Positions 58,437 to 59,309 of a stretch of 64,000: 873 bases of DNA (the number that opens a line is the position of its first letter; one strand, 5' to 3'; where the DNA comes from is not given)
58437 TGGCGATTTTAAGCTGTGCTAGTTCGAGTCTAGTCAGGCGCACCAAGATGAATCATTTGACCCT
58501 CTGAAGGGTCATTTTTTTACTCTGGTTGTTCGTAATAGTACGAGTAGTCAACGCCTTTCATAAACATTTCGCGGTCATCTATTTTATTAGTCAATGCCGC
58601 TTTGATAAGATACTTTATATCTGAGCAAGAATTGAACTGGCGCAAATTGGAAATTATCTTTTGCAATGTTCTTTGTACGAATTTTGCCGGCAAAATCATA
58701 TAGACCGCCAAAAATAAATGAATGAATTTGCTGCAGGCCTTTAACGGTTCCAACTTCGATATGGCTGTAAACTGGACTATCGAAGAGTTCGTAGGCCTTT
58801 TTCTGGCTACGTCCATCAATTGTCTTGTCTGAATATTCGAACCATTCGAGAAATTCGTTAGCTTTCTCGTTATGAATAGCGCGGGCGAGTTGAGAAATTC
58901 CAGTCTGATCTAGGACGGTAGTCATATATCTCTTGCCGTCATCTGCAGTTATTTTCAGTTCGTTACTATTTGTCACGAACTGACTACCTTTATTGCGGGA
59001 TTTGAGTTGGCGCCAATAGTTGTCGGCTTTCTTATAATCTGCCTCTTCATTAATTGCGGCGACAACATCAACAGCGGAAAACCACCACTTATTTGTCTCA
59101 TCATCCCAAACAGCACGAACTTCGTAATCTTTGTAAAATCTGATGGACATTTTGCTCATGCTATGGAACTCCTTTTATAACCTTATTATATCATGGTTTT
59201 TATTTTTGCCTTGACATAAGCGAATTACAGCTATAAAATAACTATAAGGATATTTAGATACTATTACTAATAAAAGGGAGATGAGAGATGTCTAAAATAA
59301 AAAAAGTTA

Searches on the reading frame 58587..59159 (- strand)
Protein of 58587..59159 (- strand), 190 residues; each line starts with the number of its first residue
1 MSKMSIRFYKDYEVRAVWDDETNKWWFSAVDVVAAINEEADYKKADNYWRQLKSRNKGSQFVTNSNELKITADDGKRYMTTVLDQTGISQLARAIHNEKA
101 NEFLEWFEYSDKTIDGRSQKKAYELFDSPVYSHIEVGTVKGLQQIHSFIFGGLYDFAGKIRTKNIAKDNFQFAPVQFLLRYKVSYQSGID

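Call 72: search_protein_families(library=pfam, proteins=[window:58587-59159:-], max_evalue=0.000001)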
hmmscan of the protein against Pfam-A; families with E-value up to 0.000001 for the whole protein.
window:58587-59159:- (190 aa): 1 family
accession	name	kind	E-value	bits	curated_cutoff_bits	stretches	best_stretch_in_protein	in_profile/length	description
PF02498.22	Bro-N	-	5.5e-08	33.8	25.6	1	13-107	1-90/96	BRO family, N-terminal domain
